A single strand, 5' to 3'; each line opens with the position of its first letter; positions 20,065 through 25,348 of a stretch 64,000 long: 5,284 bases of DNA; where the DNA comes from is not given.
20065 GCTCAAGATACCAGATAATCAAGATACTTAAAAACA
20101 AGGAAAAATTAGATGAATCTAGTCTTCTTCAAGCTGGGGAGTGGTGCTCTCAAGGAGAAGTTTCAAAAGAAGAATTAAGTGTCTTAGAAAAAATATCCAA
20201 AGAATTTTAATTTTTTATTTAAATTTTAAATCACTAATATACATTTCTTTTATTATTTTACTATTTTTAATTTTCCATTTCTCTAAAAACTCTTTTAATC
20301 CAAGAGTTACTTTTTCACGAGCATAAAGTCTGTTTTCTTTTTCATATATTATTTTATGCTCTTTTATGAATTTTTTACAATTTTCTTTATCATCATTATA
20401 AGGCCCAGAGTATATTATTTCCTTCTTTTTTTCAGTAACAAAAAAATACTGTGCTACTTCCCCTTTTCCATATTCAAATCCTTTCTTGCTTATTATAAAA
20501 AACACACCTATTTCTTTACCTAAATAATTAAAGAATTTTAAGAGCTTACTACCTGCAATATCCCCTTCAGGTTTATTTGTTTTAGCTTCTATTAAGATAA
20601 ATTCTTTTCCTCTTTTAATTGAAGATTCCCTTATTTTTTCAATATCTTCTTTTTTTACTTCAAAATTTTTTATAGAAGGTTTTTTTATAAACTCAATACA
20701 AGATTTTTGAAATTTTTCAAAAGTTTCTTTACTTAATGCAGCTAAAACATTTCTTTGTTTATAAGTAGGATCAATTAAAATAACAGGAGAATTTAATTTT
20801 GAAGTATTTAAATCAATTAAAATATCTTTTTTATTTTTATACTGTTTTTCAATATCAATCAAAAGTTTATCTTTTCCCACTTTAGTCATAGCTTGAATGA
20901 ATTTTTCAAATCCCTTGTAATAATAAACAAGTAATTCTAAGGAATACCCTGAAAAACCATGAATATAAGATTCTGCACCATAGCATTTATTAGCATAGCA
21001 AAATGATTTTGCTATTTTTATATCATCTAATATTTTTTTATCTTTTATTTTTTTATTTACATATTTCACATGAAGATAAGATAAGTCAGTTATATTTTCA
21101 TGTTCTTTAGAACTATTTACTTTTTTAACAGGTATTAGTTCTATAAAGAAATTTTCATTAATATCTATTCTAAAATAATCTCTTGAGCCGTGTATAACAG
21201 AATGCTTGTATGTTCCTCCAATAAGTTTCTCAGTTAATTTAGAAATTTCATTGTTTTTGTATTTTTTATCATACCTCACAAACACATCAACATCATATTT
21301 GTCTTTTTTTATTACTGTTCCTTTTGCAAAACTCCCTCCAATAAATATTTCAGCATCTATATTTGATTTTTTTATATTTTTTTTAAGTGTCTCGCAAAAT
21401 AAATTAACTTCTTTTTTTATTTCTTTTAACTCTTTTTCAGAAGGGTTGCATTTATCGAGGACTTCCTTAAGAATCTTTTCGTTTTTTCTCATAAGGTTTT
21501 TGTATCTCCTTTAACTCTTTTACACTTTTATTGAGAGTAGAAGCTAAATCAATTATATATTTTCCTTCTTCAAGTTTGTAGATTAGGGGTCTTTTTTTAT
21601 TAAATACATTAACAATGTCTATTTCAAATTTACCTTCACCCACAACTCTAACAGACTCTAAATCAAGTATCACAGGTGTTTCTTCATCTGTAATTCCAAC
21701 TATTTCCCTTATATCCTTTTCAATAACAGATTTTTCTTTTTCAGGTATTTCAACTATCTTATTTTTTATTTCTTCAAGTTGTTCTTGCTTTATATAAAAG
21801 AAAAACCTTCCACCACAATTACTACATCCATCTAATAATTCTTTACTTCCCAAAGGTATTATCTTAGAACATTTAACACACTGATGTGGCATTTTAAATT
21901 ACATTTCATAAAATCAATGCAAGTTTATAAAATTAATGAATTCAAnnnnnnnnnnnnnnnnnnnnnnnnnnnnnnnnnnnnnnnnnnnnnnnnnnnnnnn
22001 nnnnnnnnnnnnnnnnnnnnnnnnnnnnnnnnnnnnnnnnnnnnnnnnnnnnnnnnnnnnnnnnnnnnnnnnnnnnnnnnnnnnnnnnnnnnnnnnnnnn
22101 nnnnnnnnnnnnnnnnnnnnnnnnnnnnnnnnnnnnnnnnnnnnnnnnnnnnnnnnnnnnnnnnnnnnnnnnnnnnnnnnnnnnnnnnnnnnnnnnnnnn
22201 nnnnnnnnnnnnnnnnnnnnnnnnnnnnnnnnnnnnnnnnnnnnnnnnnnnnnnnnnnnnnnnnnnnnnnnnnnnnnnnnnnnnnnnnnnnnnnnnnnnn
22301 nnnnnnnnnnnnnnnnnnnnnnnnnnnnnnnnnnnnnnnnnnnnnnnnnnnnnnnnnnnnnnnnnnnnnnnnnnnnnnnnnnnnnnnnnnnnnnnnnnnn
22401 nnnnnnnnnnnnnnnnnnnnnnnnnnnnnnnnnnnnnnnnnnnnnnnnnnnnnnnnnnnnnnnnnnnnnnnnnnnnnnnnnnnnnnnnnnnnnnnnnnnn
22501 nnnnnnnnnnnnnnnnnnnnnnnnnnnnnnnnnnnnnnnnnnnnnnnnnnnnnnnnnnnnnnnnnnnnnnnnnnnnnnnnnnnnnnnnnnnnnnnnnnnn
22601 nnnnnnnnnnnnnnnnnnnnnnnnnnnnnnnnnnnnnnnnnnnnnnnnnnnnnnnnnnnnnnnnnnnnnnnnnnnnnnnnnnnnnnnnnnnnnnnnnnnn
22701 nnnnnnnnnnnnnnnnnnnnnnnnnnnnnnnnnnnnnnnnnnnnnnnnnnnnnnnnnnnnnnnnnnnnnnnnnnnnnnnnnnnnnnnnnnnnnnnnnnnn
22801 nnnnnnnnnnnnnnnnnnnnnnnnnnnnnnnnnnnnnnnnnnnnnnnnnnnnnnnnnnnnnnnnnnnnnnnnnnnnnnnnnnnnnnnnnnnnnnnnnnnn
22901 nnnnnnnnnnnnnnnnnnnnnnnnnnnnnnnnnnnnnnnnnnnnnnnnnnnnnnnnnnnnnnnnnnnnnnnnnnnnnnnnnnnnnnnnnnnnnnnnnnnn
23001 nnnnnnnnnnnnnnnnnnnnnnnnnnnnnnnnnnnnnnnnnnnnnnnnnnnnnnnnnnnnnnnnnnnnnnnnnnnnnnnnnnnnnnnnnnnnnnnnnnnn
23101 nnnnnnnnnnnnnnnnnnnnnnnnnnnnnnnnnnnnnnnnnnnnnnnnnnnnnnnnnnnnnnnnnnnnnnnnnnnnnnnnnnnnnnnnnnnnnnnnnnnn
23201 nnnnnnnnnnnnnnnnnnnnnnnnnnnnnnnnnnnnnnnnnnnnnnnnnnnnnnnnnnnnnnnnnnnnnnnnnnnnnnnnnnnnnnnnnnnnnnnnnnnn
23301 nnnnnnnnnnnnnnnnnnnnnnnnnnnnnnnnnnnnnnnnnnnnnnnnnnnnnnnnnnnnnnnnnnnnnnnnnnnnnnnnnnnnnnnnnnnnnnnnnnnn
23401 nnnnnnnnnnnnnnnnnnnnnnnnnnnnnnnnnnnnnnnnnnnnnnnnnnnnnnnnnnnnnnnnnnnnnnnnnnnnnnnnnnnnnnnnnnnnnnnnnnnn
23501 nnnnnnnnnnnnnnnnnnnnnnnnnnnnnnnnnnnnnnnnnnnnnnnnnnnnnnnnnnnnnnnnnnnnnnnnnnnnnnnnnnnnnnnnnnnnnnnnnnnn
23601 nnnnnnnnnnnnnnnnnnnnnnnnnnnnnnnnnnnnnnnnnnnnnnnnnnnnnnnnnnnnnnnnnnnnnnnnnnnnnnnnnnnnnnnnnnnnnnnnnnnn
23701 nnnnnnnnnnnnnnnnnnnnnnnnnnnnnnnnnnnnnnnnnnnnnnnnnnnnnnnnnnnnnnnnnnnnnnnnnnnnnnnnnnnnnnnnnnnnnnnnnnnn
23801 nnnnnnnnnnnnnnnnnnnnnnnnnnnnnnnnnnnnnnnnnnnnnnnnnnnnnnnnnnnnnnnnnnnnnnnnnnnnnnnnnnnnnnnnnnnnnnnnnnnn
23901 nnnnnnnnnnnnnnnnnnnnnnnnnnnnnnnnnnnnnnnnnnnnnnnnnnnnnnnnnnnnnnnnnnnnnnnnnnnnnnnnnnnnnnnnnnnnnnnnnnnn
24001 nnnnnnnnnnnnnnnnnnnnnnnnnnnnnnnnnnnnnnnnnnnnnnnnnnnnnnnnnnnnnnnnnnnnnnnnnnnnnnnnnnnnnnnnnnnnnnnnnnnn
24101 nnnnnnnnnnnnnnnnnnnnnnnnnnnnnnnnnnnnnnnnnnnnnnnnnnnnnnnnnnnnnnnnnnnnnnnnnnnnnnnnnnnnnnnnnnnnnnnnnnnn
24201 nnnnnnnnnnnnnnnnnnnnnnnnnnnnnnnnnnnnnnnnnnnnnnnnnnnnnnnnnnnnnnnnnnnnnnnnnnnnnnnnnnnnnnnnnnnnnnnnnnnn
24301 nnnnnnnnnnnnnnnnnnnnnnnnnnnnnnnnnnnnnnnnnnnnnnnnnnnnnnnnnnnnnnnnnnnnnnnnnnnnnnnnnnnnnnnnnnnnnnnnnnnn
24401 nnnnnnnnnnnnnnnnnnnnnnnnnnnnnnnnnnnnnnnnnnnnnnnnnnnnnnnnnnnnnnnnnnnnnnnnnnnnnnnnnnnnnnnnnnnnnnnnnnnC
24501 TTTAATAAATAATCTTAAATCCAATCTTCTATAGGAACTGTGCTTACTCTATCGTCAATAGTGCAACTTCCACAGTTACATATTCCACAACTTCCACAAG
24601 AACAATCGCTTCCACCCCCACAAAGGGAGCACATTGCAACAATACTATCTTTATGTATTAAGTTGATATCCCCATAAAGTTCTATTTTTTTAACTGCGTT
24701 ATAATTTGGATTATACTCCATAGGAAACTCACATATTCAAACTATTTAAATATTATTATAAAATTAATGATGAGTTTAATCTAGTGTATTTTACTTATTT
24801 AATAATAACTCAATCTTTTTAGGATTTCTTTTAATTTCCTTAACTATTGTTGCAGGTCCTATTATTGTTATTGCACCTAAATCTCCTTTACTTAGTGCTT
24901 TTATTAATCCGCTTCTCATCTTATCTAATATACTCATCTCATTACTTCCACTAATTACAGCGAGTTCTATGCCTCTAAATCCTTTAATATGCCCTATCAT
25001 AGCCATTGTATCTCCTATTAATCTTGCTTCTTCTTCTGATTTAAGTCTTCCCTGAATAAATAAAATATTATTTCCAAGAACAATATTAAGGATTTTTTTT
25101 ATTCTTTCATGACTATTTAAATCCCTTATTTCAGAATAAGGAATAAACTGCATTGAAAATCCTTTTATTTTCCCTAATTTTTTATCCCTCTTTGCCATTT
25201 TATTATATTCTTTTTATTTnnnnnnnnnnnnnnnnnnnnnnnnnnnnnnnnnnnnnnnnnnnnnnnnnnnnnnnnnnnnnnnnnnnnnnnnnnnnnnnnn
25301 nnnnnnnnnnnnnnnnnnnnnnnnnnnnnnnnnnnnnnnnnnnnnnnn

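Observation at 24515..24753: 68-aa peptide with 8 Cys in 23 residues encoded just upstream of a radical SAM/SPASM gene: candidate archaeal RiPP precursor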

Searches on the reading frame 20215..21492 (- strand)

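Call 3: search_protein_families(library=pfam, proteins=[window:20215-21492:-], max_evalue=0.1)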
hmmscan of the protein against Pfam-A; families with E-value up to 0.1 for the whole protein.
window:20215-21492:- (425 aa): 6 families
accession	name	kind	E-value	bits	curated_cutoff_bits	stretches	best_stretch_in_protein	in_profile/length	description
PF09249.16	tRNA_NucTransf2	-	8.3e-29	100.5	27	1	156-277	1-112/113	tRNA nucleotidyltransferase, second domain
PF01909.29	NTP_transf_2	-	2.2e-05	25.2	21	1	34-99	2-47/93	Nucleotidyltransferase domain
PF14792.12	DNA_pol_B_palm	-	0.014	16.1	25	1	26-101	4-77/113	DNA polymerase beta palm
PF22014.2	DUF6932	-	0.03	15.2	27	1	36-95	41-95/142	Family of unknown function (DUF6932)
PF18765.7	Polbeta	-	0.038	14.6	26.9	1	35-90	2-55/93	Polymerase beta, Nucleotidyltransferase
PF12633.13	Adenyl_cycl_N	-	0.058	13.8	27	0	16-90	62-134/199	Adenylate cyclase NT domain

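Call 4: search_protein_families(library=ncbifam, proteins=[window:20215-21492:-], max_evalue=0.1)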
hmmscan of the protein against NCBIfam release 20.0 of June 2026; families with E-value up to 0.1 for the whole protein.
window:20215-21492:- (425 aa): 2 families
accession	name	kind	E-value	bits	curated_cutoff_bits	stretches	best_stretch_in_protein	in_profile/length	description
TIGR03671.1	cca_archaeal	equivalog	5.2e-66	223.1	281.3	1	7-396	1-388/410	CCA tRNA nucleotidyltransferase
NF041117.1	CBASS_cyclase_b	equivalog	0.0022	17.6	200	1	16-122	9-116/275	CBASS oligonucleotide cyclase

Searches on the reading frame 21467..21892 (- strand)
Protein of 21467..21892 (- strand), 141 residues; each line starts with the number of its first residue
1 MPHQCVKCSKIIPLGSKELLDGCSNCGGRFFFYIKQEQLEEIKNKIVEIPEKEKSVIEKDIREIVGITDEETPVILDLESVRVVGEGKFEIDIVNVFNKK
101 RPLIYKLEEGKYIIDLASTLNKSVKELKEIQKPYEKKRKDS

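Call 3: search_protein_families(library=pfam, proteins=[window:21467-21892:-], max_evalue=0.1)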
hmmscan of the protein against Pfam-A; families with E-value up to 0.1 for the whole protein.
window:21467-21892:- (141 aa): 3 families
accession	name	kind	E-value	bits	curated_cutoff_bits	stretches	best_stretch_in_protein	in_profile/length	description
PF09845.14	OapC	-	2.4e-21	76.8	23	1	2-121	1-132/133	Origin-associated protein OapC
PF19276.4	HD_assoc_2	-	0.05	13.5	23.1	1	38-93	111-164/222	HD associated region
PF22912.2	zf-DPOE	-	0.077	13.6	21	0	4-41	6-39/58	Zinc finger domain of DNA polymerase-epsilon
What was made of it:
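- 21467..21892 (-): Context: oapC, the downstream edge of the insertion site. Pfam PF09845 at 2e-21 (call 3).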

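Call 4: search_protein_families(library=ncbifam, proteins=[window:21467-21892:-], max_evalue=0.1)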
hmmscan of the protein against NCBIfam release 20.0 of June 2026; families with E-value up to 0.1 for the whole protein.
window:21467-21892:- (141 aa): 2 families
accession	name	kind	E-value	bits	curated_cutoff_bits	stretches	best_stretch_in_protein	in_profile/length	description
NF002086.0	PRK00915.1-3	equivalog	0.0065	15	532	1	32-102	348-419/516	2-isopropylmalate synthase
NF052568.1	PolamExpPaeASal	equivalog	0.022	13.6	500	1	30-75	222-267/424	polyamine export protein PaeA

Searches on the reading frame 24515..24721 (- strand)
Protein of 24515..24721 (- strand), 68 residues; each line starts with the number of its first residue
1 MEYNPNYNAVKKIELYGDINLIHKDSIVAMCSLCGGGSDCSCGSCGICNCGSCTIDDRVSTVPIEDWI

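Call 3: search_protein_families(library=pfam, proteins=[window:24515-24721:-], max_evalue=0.1)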
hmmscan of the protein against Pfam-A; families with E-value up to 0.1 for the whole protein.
window:24515-24721:- (68 aa): 1 family
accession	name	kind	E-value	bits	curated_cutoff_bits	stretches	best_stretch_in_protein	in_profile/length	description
PF18356.7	DUF5608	-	0.062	13.7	25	1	13-31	35-53/56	Domain of unknown function (DUF5608)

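Call 4: search_protein_families(library=ncbifam, proteins=[window:24515-24721:-], max_evalue=0.1)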
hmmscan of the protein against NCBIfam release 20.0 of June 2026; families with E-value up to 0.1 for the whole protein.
window:24515-24721:- (68 aa): 0 families

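Call 5: find_homologous_proteins(query=window:24515-24721:-, max_evalue=10)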
Query window:24515-24721:- (68 aa): 11 proteins with E <= 10 among 11 candidates.
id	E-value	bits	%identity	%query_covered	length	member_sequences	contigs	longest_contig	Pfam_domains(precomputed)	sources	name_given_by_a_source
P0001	4.3e-40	153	100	100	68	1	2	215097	-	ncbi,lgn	-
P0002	4.6e-16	76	59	96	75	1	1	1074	-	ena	-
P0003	2.4e-15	74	59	97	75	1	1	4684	-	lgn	-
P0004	2.6e-13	68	65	79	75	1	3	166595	-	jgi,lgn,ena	-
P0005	6.3e-12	63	56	100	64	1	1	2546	-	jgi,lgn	-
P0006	1.8e-11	62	61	84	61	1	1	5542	-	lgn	-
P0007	6.1e-11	60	59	79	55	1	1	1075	-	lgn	-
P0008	3.8e-10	58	73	65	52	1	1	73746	-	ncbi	-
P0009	2.9e-9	55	62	66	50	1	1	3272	-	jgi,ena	-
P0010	5.7e-9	54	79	49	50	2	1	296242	-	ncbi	-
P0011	5.9e-8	51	61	72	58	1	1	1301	-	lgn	-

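Call 11: find_encoding_contigs(protein=P0010, flank=8000, max_places=3)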
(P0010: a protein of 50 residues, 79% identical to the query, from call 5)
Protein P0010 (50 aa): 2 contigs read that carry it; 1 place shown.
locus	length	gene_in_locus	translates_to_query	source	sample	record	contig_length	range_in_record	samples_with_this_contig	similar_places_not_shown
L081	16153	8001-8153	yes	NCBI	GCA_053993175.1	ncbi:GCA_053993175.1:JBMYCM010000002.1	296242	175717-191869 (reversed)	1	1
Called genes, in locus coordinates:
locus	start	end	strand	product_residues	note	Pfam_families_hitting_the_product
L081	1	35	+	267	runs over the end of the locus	PF04055:Radical_SAM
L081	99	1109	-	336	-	PF00579:tRNA-synt_1b (weak)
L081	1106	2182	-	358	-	PF00579:tRNA-synt_1b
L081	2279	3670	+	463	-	PF01261:AP_endonuc_2, PF01872:RibD_C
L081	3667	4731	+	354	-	PF02885:Glycos_trans_3N, PF00591:Glycos_transf_3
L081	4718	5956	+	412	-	PF00171:Aldedh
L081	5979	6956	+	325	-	PF00579:tRNA-synt_1b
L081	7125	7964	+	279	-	PF00294:PfkB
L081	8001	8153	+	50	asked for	-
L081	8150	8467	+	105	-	-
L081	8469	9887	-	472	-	-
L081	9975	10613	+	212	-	PF03193:RsgA_GTPase (faint), PF00009:GTP_EFTU (faint), PF01926:MMR_HSR1, PF02421:FeoB_N (weak), PF16897:MMR_HSR1_Xtn (weak)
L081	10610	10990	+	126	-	PF09846:OapB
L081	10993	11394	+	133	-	PF09845:OapC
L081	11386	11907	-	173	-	PF00406:ADK (weak), PF01121:CoaE (weak), PF04275:P-mevalo_kinase (faint), PF13207:AAA_17, PF13238:AAA_18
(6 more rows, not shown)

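Call 19: find_related_loci(query=A3, collection=metagenome_contigs, flank=5000)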
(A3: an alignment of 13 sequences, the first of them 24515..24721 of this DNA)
Query A3 (68 aa) in metagenome_contigs; peptide patterns used: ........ (x = any residue, [..] = any of these).
159 stretches matched a pattern; 2 encode a relative of the query (tblastn E <= 1e-3); 2 distinct loci.
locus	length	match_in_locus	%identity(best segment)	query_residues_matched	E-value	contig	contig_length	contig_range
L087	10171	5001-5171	60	11-68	8e-19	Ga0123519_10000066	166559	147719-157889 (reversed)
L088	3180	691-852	53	5-59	7e-14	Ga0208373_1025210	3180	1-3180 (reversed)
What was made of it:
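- Tried and rejected: Metagenome scan: the pattern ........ added only one new locus (call 19).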

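Call 29: find_encoding_contigs(protein=P0001, flank=1000, max_places=3)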
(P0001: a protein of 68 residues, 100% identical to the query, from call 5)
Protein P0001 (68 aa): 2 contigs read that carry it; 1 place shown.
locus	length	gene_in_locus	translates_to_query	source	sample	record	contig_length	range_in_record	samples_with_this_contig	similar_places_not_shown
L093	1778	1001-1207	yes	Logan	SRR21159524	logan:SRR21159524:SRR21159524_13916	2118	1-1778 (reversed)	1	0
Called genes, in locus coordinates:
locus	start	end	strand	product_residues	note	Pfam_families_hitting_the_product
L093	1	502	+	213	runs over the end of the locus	PF03193:RsgA_GTPase (faint), PF00009:GTP_EFTU (faint), PF00071:Ras (faint), PF01926:MMR_HSR1, PF02421:FeoB_N (weak), PF08477:Roc (faint)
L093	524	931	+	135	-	PF09846:OapB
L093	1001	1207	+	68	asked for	-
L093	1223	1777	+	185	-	?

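Call 52: search_protein_representatives(alignment_id=A1)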
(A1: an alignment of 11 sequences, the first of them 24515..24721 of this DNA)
Query: 11 sequences, 58 profile positions. Proteins with E-value up to 0.001 (for the whole library): 9; up to 1e-10: 6; up to 1e-30: 0. The best 9 are listed.
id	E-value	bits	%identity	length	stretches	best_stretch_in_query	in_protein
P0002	2.7e-25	103.9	-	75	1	3-58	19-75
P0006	4.1e-24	100.1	-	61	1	3-58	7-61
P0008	4.0e-20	87.3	-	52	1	1-57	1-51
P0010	3.9e-16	74.5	-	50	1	6-57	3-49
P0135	1.1e-14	69.8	-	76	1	1-48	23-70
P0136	1.2e-12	63.3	-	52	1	1-58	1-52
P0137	1.5e-07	47.0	-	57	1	1-58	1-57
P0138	6.2e-06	41.8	-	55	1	1-58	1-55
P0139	7.9e-04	35.1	-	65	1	3-49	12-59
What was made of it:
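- The exhaustive search found no stand-alone homologues (call 52).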

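Call 67: find_related_loci(query=A3, collection=viral_contigs, flank=5000)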
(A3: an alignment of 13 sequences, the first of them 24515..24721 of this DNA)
Query A3 (68 aa) in viral_contigs; peptide patterns used: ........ (x = any residue, [..] = any of these).
6 stretches matched a pattern, but none encodes a relative of the query by tblastn (E <= 1e-3).
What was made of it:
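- Tried and rejected: Viral contigs: no relative was found (call 67), so there is no sign of a virus-borne cassette.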

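Call 81: find_encoding_contigs(protein=P0137, flank=5000, max_places=2)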
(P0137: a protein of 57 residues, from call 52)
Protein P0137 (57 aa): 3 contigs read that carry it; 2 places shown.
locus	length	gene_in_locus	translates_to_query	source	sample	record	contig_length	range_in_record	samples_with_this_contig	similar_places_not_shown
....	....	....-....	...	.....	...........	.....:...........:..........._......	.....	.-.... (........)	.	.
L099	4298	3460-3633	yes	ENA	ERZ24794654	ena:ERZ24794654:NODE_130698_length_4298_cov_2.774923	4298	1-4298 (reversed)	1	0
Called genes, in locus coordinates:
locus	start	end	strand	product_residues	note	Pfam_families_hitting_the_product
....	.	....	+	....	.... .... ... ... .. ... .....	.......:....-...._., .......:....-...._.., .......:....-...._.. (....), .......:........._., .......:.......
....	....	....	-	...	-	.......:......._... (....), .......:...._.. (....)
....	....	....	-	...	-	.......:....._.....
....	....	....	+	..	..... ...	-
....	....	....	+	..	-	?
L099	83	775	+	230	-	PF19302:DUF5915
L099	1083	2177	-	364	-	PF04055:Radical_SAM (weak), PF13353:Fer4_12 (weak)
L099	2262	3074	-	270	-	PF02002:TFIIE_alpha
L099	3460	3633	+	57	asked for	-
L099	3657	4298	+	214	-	?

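Call 82: find_encoding_contigs(protein=P0003, flank=5000, max_places=2)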
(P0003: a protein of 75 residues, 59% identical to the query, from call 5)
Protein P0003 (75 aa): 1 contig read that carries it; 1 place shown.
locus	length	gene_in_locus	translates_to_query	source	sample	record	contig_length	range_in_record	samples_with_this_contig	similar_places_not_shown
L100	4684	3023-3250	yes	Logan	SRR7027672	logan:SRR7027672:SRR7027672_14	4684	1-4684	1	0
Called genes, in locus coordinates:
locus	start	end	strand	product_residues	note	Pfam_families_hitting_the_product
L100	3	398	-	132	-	?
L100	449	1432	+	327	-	PF13462:Thioredoxin_4 (faint), PF01323:DSBA (weak)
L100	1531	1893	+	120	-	-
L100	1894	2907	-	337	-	PF04055:Radical_SAM, PF08608:Wyosine_form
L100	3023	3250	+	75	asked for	-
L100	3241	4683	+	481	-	?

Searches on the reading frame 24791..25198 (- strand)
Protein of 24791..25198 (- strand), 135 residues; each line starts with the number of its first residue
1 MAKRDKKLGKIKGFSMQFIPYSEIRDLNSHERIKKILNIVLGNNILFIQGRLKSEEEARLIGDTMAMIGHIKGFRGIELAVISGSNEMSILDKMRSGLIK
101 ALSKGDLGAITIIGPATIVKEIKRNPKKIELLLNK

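Call 3: search_protein_families(library=pfam, proteins=[window:24791-25198:-], max_evalue=0.1)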
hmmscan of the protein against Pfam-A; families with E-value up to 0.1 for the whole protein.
window:24791-25198:- (135 aa): 1 family
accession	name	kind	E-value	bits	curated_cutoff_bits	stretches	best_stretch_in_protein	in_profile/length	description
PF09846.14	OapB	-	1.1e-14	54.6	27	1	26-130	3-100/104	Origin-associated protein OapB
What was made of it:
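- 24791..25198 (-): Context: oapB, the upstream edge of the insertion site. The GTPase gene at 25220..25861 precedes it. Pfam PF09846 at 1e-14 (call 3).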

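Call 4: search_protein_families(library=ncbifam, proteins=[window:24791-25198:-], max_evalue=0.1)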
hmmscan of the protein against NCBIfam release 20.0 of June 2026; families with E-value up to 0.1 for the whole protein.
window:24791-25198:- (135 aa): 0 families
